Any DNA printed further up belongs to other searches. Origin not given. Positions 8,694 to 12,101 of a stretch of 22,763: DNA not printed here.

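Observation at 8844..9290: ~150-aa Met/Pro-rich low-complexity tail on the giant YdiJ-like FAD/Fe-S oxidoreductase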

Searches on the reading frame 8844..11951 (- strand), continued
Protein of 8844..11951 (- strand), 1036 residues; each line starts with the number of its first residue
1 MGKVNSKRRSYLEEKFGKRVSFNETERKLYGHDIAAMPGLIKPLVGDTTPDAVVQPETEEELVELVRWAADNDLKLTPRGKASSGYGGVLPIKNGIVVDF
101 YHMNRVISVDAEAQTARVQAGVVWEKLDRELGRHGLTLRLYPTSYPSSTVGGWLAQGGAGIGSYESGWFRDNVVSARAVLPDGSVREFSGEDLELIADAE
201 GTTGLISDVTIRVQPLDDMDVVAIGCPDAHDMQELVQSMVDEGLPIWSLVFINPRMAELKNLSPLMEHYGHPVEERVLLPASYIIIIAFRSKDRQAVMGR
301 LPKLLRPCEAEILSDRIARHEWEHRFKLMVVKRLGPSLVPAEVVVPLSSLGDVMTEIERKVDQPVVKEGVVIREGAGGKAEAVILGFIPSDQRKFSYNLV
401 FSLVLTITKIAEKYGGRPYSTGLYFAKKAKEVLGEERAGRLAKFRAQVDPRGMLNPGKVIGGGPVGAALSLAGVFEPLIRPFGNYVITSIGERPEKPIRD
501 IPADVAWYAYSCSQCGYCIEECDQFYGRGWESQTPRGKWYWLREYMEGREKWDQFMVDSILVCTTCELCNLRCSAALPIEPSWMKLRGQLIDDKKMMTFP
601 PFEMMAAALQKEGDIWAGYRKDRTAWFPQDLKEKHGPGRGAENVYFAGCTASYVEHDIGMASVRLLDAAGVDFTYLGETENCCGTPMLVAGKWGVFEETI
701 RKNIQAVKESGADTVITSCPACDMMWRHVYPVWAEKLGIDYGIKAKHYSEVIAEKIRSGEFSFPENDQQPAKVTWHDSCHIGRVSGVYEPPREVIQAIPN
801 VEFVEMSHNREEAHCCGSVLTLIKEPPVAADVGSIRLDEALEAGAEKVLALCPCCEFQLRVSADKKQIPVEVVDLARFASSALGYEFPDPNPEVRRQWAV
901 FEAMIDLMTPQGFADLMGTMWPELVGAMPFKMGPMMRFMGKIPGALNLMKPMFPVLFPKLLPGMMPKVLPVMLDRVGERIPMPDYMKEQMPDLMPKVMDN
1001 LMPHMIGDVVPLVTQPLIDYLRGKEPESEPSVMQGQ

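Call 13: search_solved_structures(query=window:8844-11951:-, max_evalue=0.001)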
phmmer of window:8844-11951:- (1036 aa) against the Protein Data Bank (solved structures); distinct sequences matched with E-value up to 0.001: 68 (the best 60 are shown).
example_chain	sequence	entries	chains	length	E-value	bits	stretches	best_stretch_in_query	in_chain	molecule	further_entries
6v42_A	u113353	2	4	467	9.1e-28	99.5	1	16-225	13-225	FAD/FMN-containing dehydrogenase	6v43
9ojn_A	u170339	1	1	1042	4.1e-23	84.1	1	543-879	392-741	Iron-sulfur-binding reductase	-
9qgz_A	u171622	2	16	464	5.1e-21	77.2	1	49-460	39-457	Glycolate oxidase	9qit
2uuu_A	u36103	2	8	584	1.2e-20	75.9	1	40-245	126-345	ALKYLDIHYDROXYACETONEPHOSPHATE SYNTHASE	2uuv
8jdb_A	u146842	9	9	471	7.4e-20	73.3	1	49-460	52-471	Probable D-lactate dehydrogenase, mitochondrial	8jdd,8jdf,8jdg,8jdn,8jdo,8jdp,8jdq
8jdc_A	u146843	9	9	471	1.6e-19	72.3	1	49-460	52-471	Probable D-lactate dehydrogenase, mitochondrial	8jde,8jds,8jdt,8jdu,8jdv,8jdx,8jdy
4bby_A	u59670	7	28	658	1.4e-17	65.8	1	30-219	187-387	ALKYLDIHYDROXYACETONEPHOSPHATE SYNTHASE, PEROXISOMAL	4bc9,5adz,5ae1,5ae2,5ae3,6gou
4bca_A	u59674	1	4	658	1.4e-17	65.8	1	30-219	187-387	ALKYLDIHYDROXYACETONEPHOSPHATE SYNTHASE, PEROXISOMAL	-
4bc7_A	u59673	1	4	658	1.4e-17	65.8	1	30-218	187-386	ALKYLDIHYDROXYACETONEPHOSPHATE SYNTHASE, PEROXISOMAL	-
6lpn_A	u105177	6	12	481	5.4e-14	53.9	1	52-234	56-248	D-2-hydroxyglutarate dehydrogenase, mitochondrial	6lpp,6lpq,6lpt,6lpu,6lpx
3pm9_A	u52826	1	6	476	1.9e-13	52.1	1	52-233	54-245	Putative oxidoreductase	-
9r43_A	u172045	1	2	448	9.7e-11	43.2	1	46-198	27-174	Mitomycin radical oxidase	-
7qh2_C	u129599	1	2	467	1.4e-10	42.6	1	49-221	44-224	Lactate dehydrogenase (NAD(+),ferredoxin) subunit LctD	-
8qnr_A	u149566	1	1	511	2.7e-10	41.7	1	50-215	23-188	L-galactono-1,4-lactone dehydrogenase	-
8qmy_A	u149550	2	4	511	2.8e-10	41.7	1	50-215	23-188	ancestral L-galactono-1,4-lactone dehydrogenase | L-galactono-1,4-lactone dehydrogenase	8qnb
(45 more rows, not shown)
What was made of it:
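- Closest known: Mycobacterial EtfD. Same: It has the Fe-S plus two-CCG module (E 4e-23, call 13), and a long C-terminal extension follows the CCG domains.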

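Call 22: find_encoding_contigs(protein=P0149, flank=8000, max_places=2)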
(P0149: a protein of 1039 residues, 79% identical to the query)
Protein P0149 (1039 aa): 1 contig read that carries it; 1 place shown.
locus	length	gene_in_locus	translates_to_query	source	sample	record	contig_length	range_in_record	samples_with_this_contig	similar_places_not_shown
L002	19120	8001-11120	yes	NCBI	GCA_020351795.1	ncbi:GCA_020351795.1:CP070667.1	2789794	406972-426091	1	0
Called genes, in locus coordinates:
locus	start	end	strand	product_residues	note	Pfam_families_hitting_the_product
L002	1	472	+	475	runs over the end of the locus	PF00205:TPP_enzyme_M, PF02775:TPP_enzyme_C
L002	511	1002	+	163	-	PF01842:ACT, PF22629:ACT_AHAS_ss, PF13710:ACT_5, PF10369:ALS_ss_C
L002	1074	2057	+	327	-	PF00670:AdoHcyase_NAD (weak), PF02826:2-Hacid_dh_C, PF07991:KARI_N, PF03446:NAD_binding_2 (weak), PF03807:F420_oxidored, PF01450:KARI_C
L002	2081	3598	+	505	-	PF00682:HMGL-like, PF22617:HCS_D2, PF08502:LeuA_dimer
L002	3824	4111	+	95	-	PF13451:zf_Tbcl, PF23477:zf_Tbcl_2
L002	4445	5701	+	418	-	PF00330:Aconitase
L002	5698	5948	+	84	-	PF00694:Aconitase_C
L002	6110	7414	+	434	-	PF05133:SPP1_portal, PF16510:P22_portal (weak)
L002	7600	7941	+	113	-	PF01022:HTH_5, PF12802:MarR_2 (weak), PF12840:HTH_20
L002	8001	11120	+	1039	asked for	PF01565:FAD_binding_4, PF02913:FAD-oxidase_C, PF13534:Fer4_17, PF02754:CCG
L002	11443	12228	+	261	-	PF01946:Thi4, PF01494:FAD_binding_3 (weak), PF00890:FAD_binding_2 (faint), PF01266:DAO (weak), PF03486:HI0933_like (weak), PF07992:Pyr_redox_2 (weak), PF12831:FAD_oxidored, PF13450:NAD_binding_8 (weak)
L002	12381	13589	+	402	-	PF01837:HcyBio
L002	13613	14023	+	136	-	PF09383:NIL, PF12797:Fer4_2 (weak), PF00037:Fer4, PF12837:Fer4_6 (weak), PF13237:Fer4_10, PF14697:Fer4_21, PF12838:Fer4_7, PF13187:Fer4_9, +5 more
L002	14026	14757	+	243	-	PF27030:AbpE_bact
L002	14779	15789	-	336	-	PF00535:Glycos_transf_2, PF13506:Glyco_transf_21, PF13641:Glyco_tranf_2_3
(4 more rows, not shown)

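Call 33: predict_structure(alignment_id=A2)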
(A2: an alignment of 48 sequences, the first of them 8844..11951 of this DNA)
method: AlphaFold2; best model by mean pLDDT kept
length: 1036 residues; sequences in the alignment: 48
mean_pLDDT: 90.1   pTM: 0.87
mean pLDDT of the five models: 90.1, 90.2, 88.8, 87.1, 86.4
residues with pLDDT >= 90: 626; 70-90: 383; 50-70: 16; < 50: 11
segments of 3 or more residues with pLDDT < 50: 1028-1036
pLDDT, mean of each block of 10 residues (from residue 1): 76 95 90 82 87 96 97 92 82 91 96 97 94 95 91 92 95 97 96 93 96 96 97 97 96 95 81 87 97 96 93 96 88 86 96 96 94 90 93 89 94 94 90 92 94 89 83 90 88 87 91 87 85 90 90 87 77 85 89 89 93 91 92 90 93 88 96 93 91 93 94 94 91 94 95 97 90 85 79 96 92 83 87 92 95 87 91 94 89 82 88 91 91 88 84 84 88 90 89 90 86 89 66 34
secondary structure, 60 per line:
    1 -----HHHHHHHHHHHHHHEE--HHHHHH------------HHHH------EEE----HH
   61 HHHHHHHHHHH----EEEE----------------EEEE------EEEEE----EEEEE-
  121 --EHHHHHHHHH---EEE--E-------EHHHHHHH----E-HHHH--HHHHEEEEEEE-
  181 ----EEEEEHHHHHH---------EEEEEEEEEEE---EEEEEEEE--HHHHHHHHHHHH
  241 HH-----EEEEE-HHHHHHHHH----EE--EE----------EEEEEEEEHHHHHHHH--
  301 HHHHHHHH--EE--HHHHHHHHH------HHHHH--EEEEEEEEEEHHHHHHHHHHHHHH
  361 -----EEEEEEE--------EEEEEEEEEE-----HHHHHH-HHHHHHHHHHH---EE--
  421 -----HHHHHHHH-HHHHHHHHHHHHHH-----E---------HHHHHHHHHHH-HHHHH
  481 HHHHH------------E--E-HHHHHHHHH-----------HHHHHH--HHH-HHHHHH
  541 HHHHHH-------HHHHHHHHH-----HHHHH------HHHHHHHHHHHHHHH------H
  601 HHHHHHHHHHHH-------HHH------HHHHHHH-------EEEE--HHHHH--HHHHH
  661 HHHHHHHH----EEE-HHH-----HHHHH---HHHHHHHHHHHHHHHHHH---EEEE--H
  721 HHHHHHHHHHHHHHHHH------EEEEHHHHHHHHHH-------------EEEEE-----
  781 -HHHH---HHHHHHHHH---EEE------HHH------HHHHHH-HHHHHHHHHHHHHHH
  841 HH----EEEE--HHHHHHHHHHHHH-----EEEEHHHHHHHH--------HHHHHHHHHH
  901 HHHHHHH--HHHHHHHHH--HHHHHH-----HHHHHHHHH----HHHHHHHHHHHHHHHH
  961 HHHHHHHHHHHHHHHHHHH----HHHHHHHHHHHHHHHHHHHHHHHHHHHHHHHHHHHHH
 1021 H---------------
elements in order (helices of 4 or more, strands of 3 or more residues): H6-19 H24-29 H42-45 E52-54 H59-71 E76-79 E96-99 E106-110 E115-119 H124-132 E136-138 H150-156 H163-166 H169-172 E173-179 E185-189 H190-195 E205-215 E219-226 H229-242 E248-252 H254-262 E283-290 H291-298 H301-308 H315-323 H330-334 E337-346 H347-360 E366-372 E381-390 H396-401 H403-413 H426-433 H435-448 H464-474 H476-485 H503-511 H523-528 H535-546 H554-562 H568-572 H579-593 H600-612 H629-635 E643-646 H649-653 H656-668 E673-675 H685-689 H693-710 E714-717 H720-737 E744-747 H748-757 E771-775 H782-785 H789-797 E801-803 H819-824 H826-842 E847-850 H853-865 E871-874 H875-882 H891-907 H910-918 H921-926 H932-940 H945-979 H984-1021
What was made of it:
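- AlphaFold2 gives pLDDT 90.1 and pTM 0.87 for the full length, with tail blocks at 82-91 (call 33).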

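Call 47: fold_search(model_id=the predicted structure, library=pdb)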
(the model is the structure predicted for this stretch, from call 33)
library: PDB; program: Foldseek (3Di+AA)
matches with E <= 10: 887; with E <= 0.001: 323
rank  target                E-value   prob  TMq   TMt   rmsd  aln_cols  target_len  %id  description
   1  8jdv                  1.9e-24  1.00  0.38  0.84   3.4       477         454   19  Crystal structure of mLDHD in complex with 2-ketohexanoic acid (released 2023-10-18)
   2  8jdy                  3.9e-24  1.00  0.38  0.83   3.5       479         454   20  Crystal structure of mLDHD in complex with 2-ketoisocaproic acid (released 2023-10-18)
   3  8jdp                  4.3e-24  1.00  0.38  0.84   3.4       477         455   20  Crystal structure of H405A mLDHD in complex with D-2-hydroxyisovaleric acid (released 2023-10-18)
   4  8jdx                  6.6e-24  1.00  0.38  0.82   3.7       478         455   20  Crystal structure of mLDHD in complex with 2-ketoisovaleric acid (released 2023-10-18)
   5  8jde                  7.6e-24  1.00  0.38  0.83   3.7       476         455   20  Crystal structure of mLDHD in complex with D-lactate (released 2023-10-18)
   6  8jds                  9.0e-24  1.00  0.38  0.83   3.5       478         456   20  Crystal structure of mLDHD in complex with Pyruvate (released 2023-10-18)
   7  8jdt                  9.9e-24  1.00  0.38  0.82   3.9       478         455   20  Crystal structure of mLDHD in complex with 2-ketobutanoic acid (released 2023-10-18)
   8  8jdb                  1.1e-23  1.00  0.38  0.84   3.4       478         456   20  Crystal structure of H405A mLDHD in complex with D-2-hydroxyoctanoic acid (released 2023-10-18)
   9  8jdc                  1.5e-23  1.00  0.38  0.83   3.5       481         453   20  Crystal structure of mLDHD in apo form (released 2023-10-18)
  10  8jdu                  1.9e-23  1.00  0.38  0.83   3.6       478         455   20  Crystal structure of mLDHD in complex with 2-ketovaleric acid (released 2023-10-18)
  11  9qit_A                7.9e-23  1.00  0.37  0.80   4.3       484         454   23  Crystal structure of a D-lactate dehydrogenase in complex with D-lactate from Porcellio dilatatus (released 2025-12-03)
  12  9qgz_C                1.7e-22  1.00  0.35  0.77   4.8       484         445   22  Crystal structure of a D-lactate dehydrogenase from Porcellio dilatatus (released 2025-12-03)
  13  9qit_D                2.2e-22  1.00  0.37  0.79   4.4       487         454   22  Crystal structure of a D-lactate dehydrogenase in complex with D-lactate from Porcellio dilatatus (released 2025-12-03)
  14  9qit_B                5.3e-22  1.00  0.37  0.81   4.3       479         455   22  Crystal structure of a D-lactate dehydrogenase in complex with D-lactate from Porcellio dilatatus (released 2025-12-03)
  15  7qh2_C                6.3e-22  1.00  0.37  0.77   4.5       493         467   18  Cryo-EM structure of Ldh-EtfAB complex from Acetobacterium woodii (released 2022-06-29)
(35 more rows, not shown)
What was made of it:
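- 10575..11804 (-): FAD_binding_4 (residues 50-188) plus FAD-oxidase_C (220-459): a module like D-2-hydroxyacid dehydrogenases. Foldseek of the full model finds D-lactate dehydrogenase, D-2-hydroxyglutarate dehydrogenase and AGPS (alkyl-DHAP synthase), E 1e-24 to 1e-19, call 47.
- On VAO/PCMH FAD-linked 2-hydroxyacid dehydrogenases: Foldseek finds D-lactate dehydrogenase and D-2-hydroxyglutarate dehydrogenase with target-normalised TM 0.77-0.84 (call 47).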
